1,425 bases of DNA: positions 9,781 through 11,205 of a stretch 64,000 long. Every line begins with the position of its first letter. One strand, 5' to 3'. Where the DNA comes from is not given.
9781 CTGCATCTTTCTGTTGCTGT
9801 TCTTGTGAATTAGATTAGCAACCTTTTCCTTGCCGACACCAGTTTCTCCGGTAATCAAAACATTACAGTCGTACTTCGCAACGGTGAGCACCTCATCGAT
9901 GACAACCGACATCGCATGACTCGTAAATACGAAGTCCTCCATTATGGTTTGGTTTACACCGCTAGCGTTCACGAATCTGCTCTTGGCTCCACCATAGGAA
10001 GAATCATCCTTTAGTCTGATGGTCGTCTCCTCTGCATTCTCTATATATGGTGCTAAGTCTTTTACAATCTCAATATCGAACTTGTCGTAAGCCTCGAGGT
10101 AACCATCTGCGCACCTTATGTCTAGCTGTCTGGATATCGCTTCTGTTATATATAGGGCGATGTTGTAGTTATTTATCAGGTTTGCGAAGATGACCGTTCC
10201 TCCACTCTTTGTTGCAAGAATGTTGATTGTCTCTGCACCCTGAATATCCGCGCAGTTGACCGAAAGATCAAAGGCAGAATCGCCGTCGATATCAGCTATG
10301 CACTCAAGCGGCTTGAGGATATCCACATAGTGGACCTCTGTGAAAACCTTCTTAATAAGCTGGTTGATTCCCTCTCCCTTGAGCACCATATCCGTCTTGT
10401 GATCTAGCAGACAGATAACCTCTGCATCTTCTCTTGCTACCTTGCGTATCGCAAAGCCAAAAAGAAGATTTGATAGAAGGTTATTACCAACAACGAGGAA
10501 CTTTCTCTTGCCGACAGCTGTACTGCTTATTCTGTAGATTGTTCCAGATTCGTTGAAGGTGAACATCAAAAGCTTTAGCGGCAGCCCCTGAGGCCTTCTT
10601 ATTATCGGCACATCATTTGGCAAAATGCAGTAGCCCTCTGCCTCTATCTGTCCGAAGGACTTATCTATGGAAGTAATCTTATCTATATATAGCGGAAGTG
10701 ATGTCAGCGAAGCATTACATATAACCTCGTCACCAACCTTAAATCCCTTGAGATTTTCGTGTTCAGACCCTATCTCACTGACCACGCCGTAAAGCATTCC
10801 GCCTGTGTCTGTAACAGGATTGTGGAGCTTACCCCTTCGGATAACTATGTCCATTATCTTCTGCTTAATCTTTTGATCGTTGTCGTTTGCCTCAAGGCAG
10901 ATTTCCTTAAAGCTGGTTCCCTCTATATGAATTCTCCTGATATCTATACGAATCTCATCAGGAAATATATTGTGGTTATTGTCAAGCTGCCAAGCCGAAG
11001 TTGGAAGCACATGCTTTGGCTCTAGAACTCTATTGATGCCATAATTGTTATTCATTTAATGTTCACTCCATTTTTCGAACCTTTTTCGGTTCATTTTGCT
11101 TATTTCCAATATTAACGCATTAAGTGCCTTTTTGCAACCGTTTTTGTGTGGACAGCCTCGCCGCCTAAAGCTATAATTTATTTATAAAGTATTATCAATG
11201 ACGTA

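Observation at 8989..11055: Sigma-54 activator whose sensor module is a full-length, catalytically degenerate paralog of the pathway enzyme Kdd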

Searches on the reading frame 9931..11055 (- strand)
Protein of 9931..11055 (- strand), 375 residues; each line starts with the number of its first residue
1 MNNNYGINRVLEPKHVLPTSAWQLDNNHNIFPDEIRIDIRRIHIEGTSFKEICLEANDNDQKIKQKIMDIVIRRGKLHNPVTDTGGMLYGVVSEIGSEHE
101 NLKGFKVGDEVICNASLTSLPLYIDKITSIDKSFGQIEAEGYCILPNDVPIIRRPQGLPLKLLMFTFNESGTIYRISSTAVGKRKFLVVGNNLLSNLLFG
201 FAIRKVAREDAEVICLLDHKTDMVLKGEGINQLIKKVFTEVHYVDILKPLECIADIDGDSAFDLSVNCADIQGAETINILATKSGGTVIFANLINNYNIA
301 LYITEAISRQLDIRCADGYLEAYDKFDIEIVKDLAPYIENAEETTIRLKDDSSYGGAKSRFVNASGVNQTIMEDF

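Call 9: search_solved_structures(query=window:9931-11055:-, max_evalue=1, show_alignments=2)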
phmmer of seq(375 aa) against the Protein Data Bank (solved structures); distinct sequences matched with E-value up to 1: 3.
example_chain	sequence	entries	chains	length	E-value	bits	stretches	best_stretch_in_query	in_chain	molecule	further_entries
7dl3_A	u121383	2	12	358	9.7e-26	94.1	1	4-332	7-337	3,5-diaminohexanoate dehydrogenase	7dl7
7dl0_A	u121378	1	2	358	1.2e-24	90.5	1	4-332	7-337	3,5-diaminohexanoate dehydrogenase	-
7dl1_A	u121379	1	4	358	5.7e-24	88.3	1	4-331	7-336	3,5-diaminohexanoate dehydrogenase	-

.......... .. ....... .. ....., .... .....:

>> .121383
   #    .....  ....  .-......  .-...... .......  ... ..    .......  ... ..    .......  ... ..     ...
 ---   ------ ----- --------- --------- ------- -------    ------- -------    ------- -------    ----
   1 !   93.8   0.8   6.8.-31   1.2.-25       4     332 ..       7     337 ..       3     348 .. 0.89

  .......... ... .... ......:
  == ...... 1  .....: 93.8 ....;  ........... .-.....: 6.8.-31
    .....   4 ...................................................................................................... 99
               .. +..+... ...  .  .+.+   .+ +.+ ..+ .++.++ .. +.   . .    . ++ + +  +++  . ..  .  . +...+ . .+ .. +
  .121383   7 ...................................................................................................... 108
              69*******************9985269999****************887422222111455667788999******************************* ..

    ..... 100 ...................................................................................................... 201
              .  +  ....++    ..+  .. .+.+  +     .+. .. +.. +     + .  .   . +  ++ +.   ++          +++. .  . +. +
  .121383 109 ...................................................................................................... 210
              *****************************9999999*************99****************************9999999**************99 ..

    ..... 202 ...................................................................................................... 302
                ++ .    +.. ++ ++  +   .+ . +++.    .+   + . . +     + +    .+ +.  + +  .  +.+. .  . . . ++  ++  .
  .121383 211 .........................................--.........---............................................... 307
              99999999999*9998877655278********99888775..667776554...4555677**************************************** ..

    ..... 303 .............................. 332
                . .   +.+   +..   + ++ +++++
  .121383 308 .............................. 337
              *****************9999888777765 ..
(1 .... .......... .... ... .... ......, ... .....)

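Call 16: find_homologous_proteins(query=window:9931-11055:-, max_evalue=0.00001)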
Query seq(375 aa) (375 aa): 102 proteins with E <= 0.00001 among 1902 candidates.
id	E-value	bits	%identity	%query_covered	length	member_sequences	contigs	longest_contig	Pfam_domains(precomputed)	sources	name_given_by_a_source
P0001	4.9e-243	824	98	100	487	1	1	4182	PF00158.33,PF26370.1,PF14532.13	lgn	-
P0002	4.7e-198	676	100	82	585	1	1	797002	PF00158.33,PF25601.2,PF26370.1,PF14532.13,PF07728.21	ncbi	-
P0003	1.9e-185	634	73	100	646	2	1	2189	PF00158.33,PF07724.21,PF25601.2,PF26370.1,PF00004.36,PF14532.13,PF07728.21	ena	-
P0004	4.8e-184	630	100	75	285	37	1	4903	PF26370.1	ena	-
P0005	4.6e-182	623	77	91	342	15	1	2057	PF26370.1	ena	-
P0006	1.5e-181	622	71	100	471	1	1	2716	PF00158.33,PF26370.1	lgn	-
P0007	3.4e-177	607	71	99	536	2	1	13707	PF00158.33,PF26370.1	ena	-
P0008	1.5e-176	605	71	99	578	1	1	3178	PF00158.33,PF07724.21,PF26370.1,PF14532.13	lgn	-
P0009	1.2e-168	579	76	86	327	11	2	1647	PF26370.1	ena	-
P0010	7.2e-168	577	75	91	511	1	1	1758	PF00158.33,PF26370.1,PF14532.13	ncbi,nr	ncbi:MAG: sigma-54 factor interaction domain-containing protein, partial [Firmicutes bacterium]|nr:s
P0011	7.3e-167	573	73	92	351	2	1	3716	PF26370.1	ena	-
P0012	1.4e-163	562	64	100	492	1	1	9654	PF00158.33,PF26370.1,PF14532.13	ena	-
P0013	5.4e-158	544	100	65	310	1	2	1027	PF26370.1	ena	-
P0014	7.5e-157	540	62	99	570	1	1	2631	PF00158.33,PF26370.1,PF14532.13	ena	-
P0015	2.0e-156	539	75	82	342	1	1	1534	PF26370.1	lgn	-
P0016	4.2e-155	535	74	82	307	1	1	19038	PF26370.1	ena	-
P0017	2.4e-154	532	60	100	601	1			PF00158.33,PF25601.2,PF26370.1,PF18024.8,PF14532.13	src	-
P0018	5.1e-151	521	75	82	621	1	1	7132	PF00158.33,PF07724.21,PF25601.2,PF26370.1,PF18024.8,PF14532.13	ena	-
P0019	9.6e-150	517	59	100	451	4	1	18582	PF00158.33,PF26370.1,PF14532.13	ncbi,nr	ncbi:MAG: sigma 54-interacting transcriptional regulator, partial [Eubacteriales bacterium]|nr:sigma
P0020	2.6e-148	512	73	82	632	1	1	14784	PF00158.33,PF07724.21,PF25601.2,PF26370.1,PF18024.8,PF00004.36,PF14532.13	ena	-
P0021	2.2e-145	503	61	91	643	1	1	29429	PF00158.33,PF25601.2,PF26370.1,PF18024.8,PF14532.13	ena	-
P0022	3.1e-145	502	57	100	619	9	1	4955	PF00158.33,PF25601.2,PF26370.1,PF14532.13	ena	-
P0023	5.8e-144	498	57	100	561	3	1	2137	PF00158.33,PF26370.1,PF14532.13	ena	-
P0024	4.0e-143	495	56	100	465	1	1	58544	PF00158.33,PF26370.1,PF14532.13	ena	-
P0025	1.0e-141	491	62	91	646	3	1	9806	PF00158.33,PF07724.21,PF25601.2,PF26370.1,PF18024.8,PF14532.13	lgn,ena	-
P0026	1.2e-141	490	62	90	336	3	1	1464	PF26370.1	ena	-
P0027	1.3e-141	490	58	91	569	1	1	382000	PF00158.33,PF26370.1,PF14532.13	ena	-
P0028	6.0e-141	488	60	91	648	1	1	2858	PF00158.33,PF25601.2,PF26370.1,PF18024.8,PF14532.13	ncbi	-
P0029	8.1e-140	484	57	100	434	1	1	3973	PF00158.33,PF26370.1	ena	-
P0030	3.0e-138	479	59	91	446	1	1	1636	PF00158.33,PF26370.1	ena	-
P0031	4.7e-137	475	55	100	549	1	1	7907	PF00158.33,PF07724.21,PF26370.1,PF00004.36,PF14532.13,PF07728.21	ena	-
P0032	1.4e-134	467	60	87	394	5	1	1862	PF26370.1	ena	-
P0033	1.5e-134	467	55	100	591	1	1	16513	PF00158.33,PF07724.21,PF25601.2,PF26370.1,PF00004.36,PF14532.13,PF07728.21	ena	-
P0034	1.2e-133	464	58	91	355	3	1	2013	PF26370.1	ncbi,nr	ncbi:MAG: hypothetical protein IJB14_00215, partial [Firmicutes bacterium]|nr:hypothetical protein [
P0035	1.3e-133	464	60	86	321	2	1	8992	PF26370.1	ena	-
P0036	6.9e-131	455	53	100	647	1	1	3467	PF00158.33,PF25601.2,PF26370.1,PF18024.8,PF14532.13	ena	-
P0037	3.2e-127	443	56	91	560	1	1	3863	PF00158.33,PF26370.1,PF14532.13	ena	-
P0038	1.2e-126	441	51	99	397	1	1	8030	PF26370.1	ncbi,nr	ncbi:MAG: hypothetical protein IJH22_03430, partial [Firmicutes bacterium]|nr:hypothetical protein [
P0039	2.4e-126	440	55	91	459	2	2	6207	PF00158.33,PF26370.1,PF14532.13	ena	-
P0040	3.5e-125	436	55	91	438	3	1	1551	PF00158.33,PF26370.1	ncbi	-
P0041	9.4e-125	435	58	85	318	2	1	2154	PF26370.1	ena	-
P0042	2.0e-122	427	51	99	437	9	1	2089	PF00158.33,PF26370.1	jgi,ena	-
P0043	8.6e-121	422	50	95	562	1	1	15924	PF00158.33,PF07724.21,PF26370.1,PF14532.13,PF07728.21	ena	-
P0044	3.1e-120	420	58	78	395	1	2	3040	PF26370.1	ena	-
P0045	2.8e-115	404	54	91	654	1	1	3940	PF00158.33,PF25601.2,PF26370.1,PF18024.8,PF14532.13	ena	-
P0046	5.1e-115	403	54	91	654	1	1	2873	PF00158.33,PF25601.2,PF26370.1,PF18024.8,PF14532.13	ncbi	-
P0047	4.0e-113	396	56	82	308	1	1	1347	PF26370.1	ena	-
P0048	7.2e-113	396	55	82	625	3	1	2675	PF00158.33,PF07724.21,PF25601.2,PF26370.1,PF18024.8,PF00004.36,PF14532.13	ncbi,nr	ncbi:MAG: sigma-54 dependent transcriptional regulator, partial [Eubacteriales bacterium]|nr:sigma-5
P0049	1.5e-112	395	54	89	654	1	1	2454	PF00158.33,PF25601.2,PF26370.1,PF18024.8,PF14532.13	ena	-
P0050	6.5e-108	379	72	58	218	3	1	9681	PF26370.1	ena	-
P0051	7.1e-108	379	53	83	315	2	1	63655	PF26370.1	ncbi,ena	-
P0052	6.5e-106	373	49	92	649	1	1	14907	PF00158.33,PF07724.21,PF25601.2,PF26370.1,PF18024.8,PF14532.13,PF07728.21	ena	-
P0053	6.6e-104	366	57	72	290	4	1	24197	PF26370.1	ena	-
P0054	6.8e-104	366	75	57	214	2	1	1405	PF26370.1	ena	-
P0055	6.7e-103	363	55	74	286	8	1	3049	PF26370.1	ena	-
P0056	6.7e-103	363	57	73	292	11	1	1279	PF26370.1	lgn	-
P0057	1.2e-101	359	57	72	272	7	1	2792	PF26370.1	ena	-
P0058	4.3e-99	350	56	73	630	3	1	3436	PF00158.33,PF07724.21,PF25601.2,PF26370.1,PF18024.8,PF14532.13,PF07728.21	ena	-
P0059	6.7e-97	343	54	72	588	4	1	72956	PF00158.33,PF07724.21,PF25601.2,PF26370.1,PF18024.8,PF00004.36,PF14532.13,PF07728.21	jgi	jgi:DNA-binding NtrC family response regulator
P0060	2.5e-96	341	53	73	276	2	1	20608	PF26370.1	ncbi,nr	ncbi:MAG: hypothetical protein E7221_04615, partial [Clostridiales bacterium]|nr:hypothetical protei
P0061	2.7e-96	341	57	67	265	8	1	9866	PF26370.1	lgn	-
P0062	3.3e-95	338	40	92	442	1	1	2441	PF00158.33,PF26370.1,PF14532.13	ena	-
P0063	2.3e-94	335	57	64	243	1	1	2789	PF26370.1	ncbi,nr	ncbi:MAG TPA: hypothetical protein VN381_08345, partial [Anaerovoracaceae bacterium]|nr:hypothetical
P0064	2.5e-93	331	65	60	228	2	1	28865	PF26370.1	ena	-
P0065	4.4e-93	331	54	72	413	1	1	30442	PF00158.33,PF26370.1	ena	-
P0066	3.6e-90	321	61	62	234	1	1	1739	PF26370.1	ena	-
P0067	3.1e-81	292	56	58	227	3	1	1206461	PF26370.1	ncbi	-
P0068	1.6e-80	289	54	61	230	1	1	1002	PF26370.1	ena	-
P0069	5.0e-78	281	54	59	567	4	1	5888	PF00158.33,PF07724.21,PF25601.2,PF18024.8,PF14532.13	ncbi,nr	ncbi:MAG: sigma-54-dependent Fis family transcriptional regulator, partial [Firmicutes bacterium]|nr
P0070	1.4e-76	276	60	50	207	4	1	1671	PF26370.1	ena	-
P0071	1.3e-73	267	48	68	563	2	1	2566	PF00158.33,PF07724.21,PF25601.2,PF18024.8,PF14532.13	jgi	jgi:transcriptional regulator with PAS, ATPase and Fis domain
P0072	2.1e-71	259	53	56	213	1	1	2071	PF26370.1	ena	-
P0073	3.7e-70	255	54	55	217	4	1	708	PF26370.1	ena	-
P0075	5.5e-68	248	56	53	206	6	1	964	PF26370.1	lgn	-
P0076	2.7e-67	246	55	56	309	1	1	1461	PF00158.33,PF14532.13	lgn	-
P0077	5.9e-67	245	50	62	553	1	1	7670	PF00158.33,PF07724.21,PF25601.2,PF18024.8,PF14532.13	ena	-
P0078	8.3e-63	231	56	50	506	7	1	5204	PF00158.33,PF07724.21,PF25601.2,PF18024.8,PF14532.13,PF07728.21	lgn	-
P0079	2.3e-55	206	73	36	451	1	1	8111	PF00158.33,PF07724.21,PF25601.2,PF18024.8,PF00004.36,PF14532.13,PF07728.21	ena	-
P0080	2.5e-53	200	73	35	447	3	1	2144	PF00158.33,PF07724.21,PF25601.2,PF18024.8,PF00004.36,PF14532.13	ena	-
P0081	2.7e-52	196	35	88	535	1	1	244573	PF00158.33,PF26370.1,PF14532.13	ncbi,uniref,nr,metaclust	ncbi:L-erythro-3,5-diaminohexanoate dehydrogenase [Cohnella kolymensis]|uniref:L-erythro-3,5-diamino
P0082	2.9e-51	193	63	39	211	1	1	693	PF00158.33,PF14532.13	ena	-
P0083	5.6e-51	192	51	46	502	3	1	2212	PF00158.33,PF07724.21,PF25601.2,PF18024.8,PF00004.36,PF14532.13,PF07728.21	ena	-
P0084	5.9e-50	189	48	49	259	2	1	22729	PF00158.33,PF14532.13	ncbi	-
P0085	4.5e-49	186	35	88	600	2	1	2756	PF00158.33,PF26370.1,PF14532.13,PF07728.21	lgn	-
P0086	9.3e-46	175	73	32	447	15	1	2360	PF00158.33,PF07724.21,PF25601.2,PF18024.8,PF00004.36,PF14532.13,PF07728.21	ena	-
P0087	1.1e-42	165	43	45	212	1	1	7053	PF26370.1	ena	-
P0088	1.2e-42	165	55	40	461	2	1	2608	PF00158.33,PF25601.2,PF18024.8,PF00004.36,PF14532.13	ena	-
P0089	3.0e-42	163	64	34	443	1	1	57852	PF00158.33,PF07724.21,PF25601.2,PF18024.8,PF00004.36,PF14532.13,PF07728.21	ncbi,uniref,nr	ncbi:sigma-54-dependent Fis family transcriptional regulator [Clostridiales bacterium BAD-6]|uniref:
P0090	4.4e-42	163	100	22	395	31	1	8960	PF00158.33,PF07724.21,PF25601.2,PF02954.26,PF18024.8,PF14532.13,PF07728.21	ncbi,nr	ncbi:MAG: sigma-54-dependent Fis family transcriptional regulator, partial [[Eubacterium] sulci]|nr:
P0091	1.4e-41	161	52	39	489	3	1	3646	PF00158.33,PF07724.21,PF25601.2,PF18024.8,PF14532.13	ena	-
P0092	4.7e-41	159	62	34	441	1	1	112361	PF00158.33,PF07724.21,PF25601.2,PF18024.8,PF00004.36,PF14532.13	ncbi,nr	ncbi:MAG: sigma-54-dependent Fis family transcriptional regulator [Firmicutes bacterium]|nr:sigma-54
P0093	1.8e-37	148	58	31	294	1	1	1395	PF00158.33,PF14532.13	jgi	-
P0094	4.3e-36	143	45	44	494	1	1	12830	PF00158.33,PF07724.21,PF25601.2,PF18024.8,PF00004.36,PF14532.13,PF07728.21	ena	-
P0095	1.8e-34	138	67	28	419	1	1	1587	PF00158.33,PF25601.2,PF02954.26,PF18024.8,PF14532.13,PF01078.28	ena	-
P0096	3.4e-30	124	55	33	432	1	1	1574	PF00158.33,PF25601.2,PF18024.8,PF14532.13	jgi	jgi:transcriptional regulator with PAS, ATPase and Fis domain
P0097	4.0e-28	117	69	23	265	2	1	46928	PF00158.33,PF07724.21,PF14532.13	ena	-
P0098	8.1e-24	103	62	24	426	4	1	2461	PF00158.33,PF07724.21,PF25601.2,PF18024.8,PF00004.36,PF14532.13,PF07728.21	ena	-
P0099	8.4e-21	93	49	32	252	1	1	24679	PF00158.33,PF14532.13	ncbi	-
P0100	3.6e-17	81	46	32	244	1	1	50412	PF00158.33,PF14532.13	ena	-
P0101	3.6e-12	64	51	20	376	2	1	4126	PF00158.33,PF25601.2,PF18024.8,PF00004.36,PF14532.13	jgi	-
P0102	3.5e-10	58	51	18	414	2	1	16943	PF00158.33,PF07724.21,PF25601.2,PF18024.8,PF14532.13,PF07728.21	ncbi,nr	ncbi:MAG: sigma-54-dependent Fis family transcriptional regulator [Firmicutes bacterium]|nr:sigma-54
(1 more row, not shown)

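Call 25: find_encoding_contigs(protein=P0002, flank=10000, max_places=3)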
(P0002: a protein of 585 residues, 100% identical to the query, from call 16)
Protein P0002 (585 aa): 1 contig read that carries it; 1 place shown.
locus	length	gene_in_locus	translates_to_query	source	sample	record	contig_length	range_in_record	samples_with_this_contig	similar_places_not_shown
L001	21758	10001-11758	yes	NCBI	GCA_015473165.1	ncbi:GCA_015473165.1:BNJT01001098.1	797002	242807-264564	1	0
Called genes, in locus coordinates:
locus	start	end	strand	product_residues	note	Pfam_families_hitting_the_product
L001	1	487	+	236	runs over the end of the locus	PF19085:Choline_bind_2 (faint)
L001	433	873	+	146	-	PF01510:Amidase_2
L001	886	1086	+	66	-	PF07992:Pyr_redox_2, PF01266:DAO, PF13450:NAD_binding_8 (weak)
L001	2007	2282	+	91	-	PF04324:Fer2_BFD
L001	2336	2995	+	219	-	PF00070:Pyr_redox (faint), PF00890:FAD_binding_2 (weak), PF01266:DAO (faint), PF03486:HI0933_like (faint), PF07992:Pyr_redox_2, PF12831:FAD_oxidored (weak), PF13738:Pyr_redox_3 (faint), PF13450:NAD_binding_8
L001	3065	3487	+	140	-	PF07992:Pyr_redox_2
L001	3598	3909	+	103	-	PF07892:DUF1667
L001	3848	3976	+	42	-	-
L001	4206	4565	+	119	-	PF00749:tRNA-synt_1c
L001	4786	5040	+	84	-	PF00749:tRNA-synt_1c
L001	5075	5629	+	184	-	PF00749:tRNA-synt_1c (faint), PF03950:tRNA-synt_1c_C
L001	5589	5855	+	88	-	PF20974:tRNA-synt_1c_C2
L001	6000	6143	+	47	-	PF13165:SCIFF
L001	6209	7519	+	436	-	PF04055:Radical_SAM, PF13353:Fer4_12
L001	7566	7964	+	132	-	PF01479:S4, PF00849:PseudoU_synth_2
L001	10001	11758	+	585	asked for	PF26370:KDD_N, PF00158:Sigma54_activat, PF14532:Sigma54_activ_2, PF07728:AAA_5 (weak), PF25601:AAA_lid_14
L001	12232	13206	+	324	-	PF26370:KDD_N, PF00107:ADH_zinc_N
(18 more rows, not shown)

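Call 29: find_related_loci(query=A2, collection=genome_contigs, flank=6000)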
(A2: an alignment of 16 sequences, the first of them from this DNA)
Query A2 (345 aa) in genome_contigs; peptide patterns used: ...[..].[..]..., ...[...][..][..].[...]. (x = any residue, [..] = any of these).
386 stretches matched a pattern; 344 encode a relative of the query (tblastn E <= 1e-3); the best 80 are kept; 80 distinct loci.
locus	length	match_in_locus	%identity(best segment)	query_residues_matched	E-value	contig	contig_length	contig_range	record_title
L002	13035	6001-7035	99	1-345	0e+0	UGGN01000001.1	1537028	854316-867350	[Eubacterium] infirmum strain NCTC12940 genome assembly, contig: ERS1502653SCcontig000001, whole genome shotgun sequence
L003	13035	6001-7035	94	1-345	0e+0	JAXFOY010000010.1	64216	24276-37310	MAG: Eubacterium sp. isolate SUG2998 k141_4919538, whole genome shotgun sequence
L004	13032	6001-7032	79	1-344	0e+0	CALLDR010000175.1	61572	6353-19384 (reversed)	MAG TPA_asm: uncultured Emergencia sp. isolate SRR12395652_bin.29_CONCOCT_v1.1_MAG genome assembly, contig: ERZ1673725.4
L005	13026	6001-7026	80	1-342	0e+0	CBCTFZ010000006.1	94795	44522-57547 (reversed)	MAG TPA_asm: uncultured Emergencia sp. isolate SRR20550391_binner123_Refined_14 genome assembly, contig: ERZ24911587.221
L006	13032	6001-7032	79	1-344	0e+0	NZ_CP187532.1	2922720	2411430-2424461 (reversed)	Ihubacter sp. rT4E-8 chromosome, complete genome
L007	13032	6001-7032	78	1-344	0e+0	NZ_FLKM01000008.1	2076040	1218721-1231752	Emergencia timonensis strain SN18, whole genome shotgun sequence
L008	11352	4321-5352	78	1-344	0e+0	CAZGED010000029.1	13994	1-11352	MAG TPA_asm: uncultured Senimuribacter sp. isolate SRP222994_co1_172 genome assembly, contig: NODE_9185_length_13994_cov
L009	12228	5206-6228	79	1-341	0e+0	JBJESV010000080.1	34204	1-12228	MAG: Emergencia sp. isolate PUUB37_bin.033 NODE_629_length_34204_cov_27.563560, whole genome shotgun sequence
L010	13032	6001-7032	78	1-344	0e+0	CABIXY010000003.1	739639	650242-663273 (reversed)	Eubacteriaceae bacterium isolate MGYG-HGUT-00063 genome assembly, contig: .14207_7_28.3, whole genome shotgun sequence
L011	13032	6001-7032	78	1-344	0e+0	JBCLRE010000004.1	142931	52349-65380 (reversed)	Anaerovoracaceae bacterium 42-11 voucher GPTB0096 scaffold4, whole genome shotgun sequence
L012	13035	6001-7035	77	1-345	0e+0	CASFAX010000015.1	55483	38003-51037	uncultured Firmicutes bacterium isolate A23_L1_391391_idba_bin.82 genome assembly, contig: A23_L1_391391_idba_bin.82.fa_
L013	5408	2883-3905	77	5-345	0e+0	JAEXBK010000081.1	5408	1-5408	MAG: Bacillota bacterium isolate OH_SFB_7 k127_966209, whole genome shotgun sequence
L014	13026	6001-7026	77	1-342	0e+0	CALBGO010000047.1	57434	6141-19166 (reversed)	MAG TPA_asm: uncultured Eubacterium sp. isolate ERR318692_bin.93_CONCOCT_v1.1_MAG genome assembly, contig: ERZ1764598.56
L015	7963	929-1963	77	1-345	0e+0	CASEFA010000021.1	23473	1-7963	uncultured Firmicutes bacterium isolate A80_L4_355355_idba_bin.65 genome assembly, contig: A80_L4_355355_idba_bin.65.fa_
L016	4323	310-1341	77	1-344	0e+0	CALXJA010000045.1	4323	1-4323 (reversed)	MAG: uncultured Emergencia sp. isolate E08__bin178 genome assembly, contig: E08__k127_3744306, whole genome shotgun sequ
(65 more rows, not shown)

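Call 46: search_protein_families(library=ncbifam, proteins=[L007:8247-9293:+, L007:9510-10541:+, L007:5447-5839:-], max_evalue=0.001)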
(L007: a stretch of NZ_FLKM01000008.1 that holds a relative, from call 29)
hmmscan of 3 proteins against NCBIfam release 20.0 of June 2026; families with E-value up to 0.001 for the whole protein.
L007:8247-9293:+ (348 aa): 3 families
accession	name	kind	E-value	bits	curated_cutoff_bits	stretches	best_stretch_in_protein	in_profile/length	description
NF052381.1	Lys_ferment_KDD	equivalog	1.1e-77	260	200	1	13-186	1-178/178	L-erythro-3,5-diaminohexanoate dehydrogenase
NF008823.0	PRK11873.1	subfamily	9.3e-06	25.3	263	1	175-268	66-151/272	arsenite methyltransferase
NF041097.1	keto_inos_dh_IolM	equivalog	0.00079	18.2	450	1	182-284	201-300/389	scyllo-inosose 3-dehydrogenase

L007:9510-10541:+ (343 aa): 2 families
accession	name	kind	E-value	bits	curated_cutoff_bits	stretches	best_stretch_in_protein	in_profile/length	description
NF052381.1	Lys_ferment_KDD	equivalog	1.3e-78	263.1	200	1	8-181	1-178/178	L-erythro-3,5-diaminohexanoate dehydrogenase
NF041097.1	keto_inos_dh_IolM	equivalog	8.2e-05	21.4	450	1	177-276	201-297/389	scyllo-inosose 3-dehydrogenase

L007:5447-5839:- (130 aa): 2 families
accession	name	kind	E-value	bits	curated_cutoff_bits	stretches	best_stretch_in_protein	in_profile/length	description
NF052389.1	Lys_KAL_CLE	exception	5.3e-60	203.4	725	1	5-130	3-130/440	bifunctional 3-aminobutyryl-CoA ammonia lyase/3-keto-5-aminohexanoate cleavage enzyme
NF052388.1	Lys_ferment_KAL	equivalog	1.6e-56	189.8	160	1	6-124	2-120/120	3-aminobutyryl-CoA ammonia lyase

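Call 48: predict_structure(alignment_id=A2)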
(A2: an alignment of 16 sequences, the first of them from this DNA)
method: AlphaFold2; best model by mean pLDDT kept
length: 345 residues; sequences in the alignment: 16
mean_pLDDT: 89.6   pTM: 0.87
mean pLDDT of the five models: 89.6, 88.6, 87.8, 87.3, 86.3
residues with pLDDT >= 90: 227; 70-90: 103; 50-70: 15; < 50: 0
segments of 3 or more residues with pLDDT < 50: none
pLDDT, mean of each block of 10 residues (from residue 1): 77 85 90 96 91 92 96 90 87 95 95 92 97 93 93 93 92 92 96 92 93 94 79 95 93 89 93 88 93 69 80 81 91 88 63
secondary structure, 60 per line:
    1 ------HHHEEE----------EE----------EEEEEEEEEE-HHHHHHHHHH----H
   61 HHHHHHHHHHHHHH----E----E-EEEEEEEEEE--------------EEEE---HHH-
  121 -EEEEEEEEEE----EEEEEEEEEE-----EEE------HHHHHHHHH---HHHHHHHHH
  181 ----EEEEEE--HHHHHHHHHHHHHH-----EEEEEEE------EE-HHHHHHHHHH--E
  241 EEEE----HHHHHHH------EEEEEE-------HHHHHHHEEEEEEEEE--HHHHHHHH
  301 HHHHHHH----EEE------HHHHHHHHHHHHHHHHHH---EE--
elements in order: E10-12 E35-44 H46-55 H60-74 E86-95 E110-113 E122-131 E136-145 E151-153 H160-168 H172-180 E185-190 H193-206 E212-218 H228-237 E240-244 H249-255 E262-267 H275-281 E282-290 H293-307 E312-314 H321-338
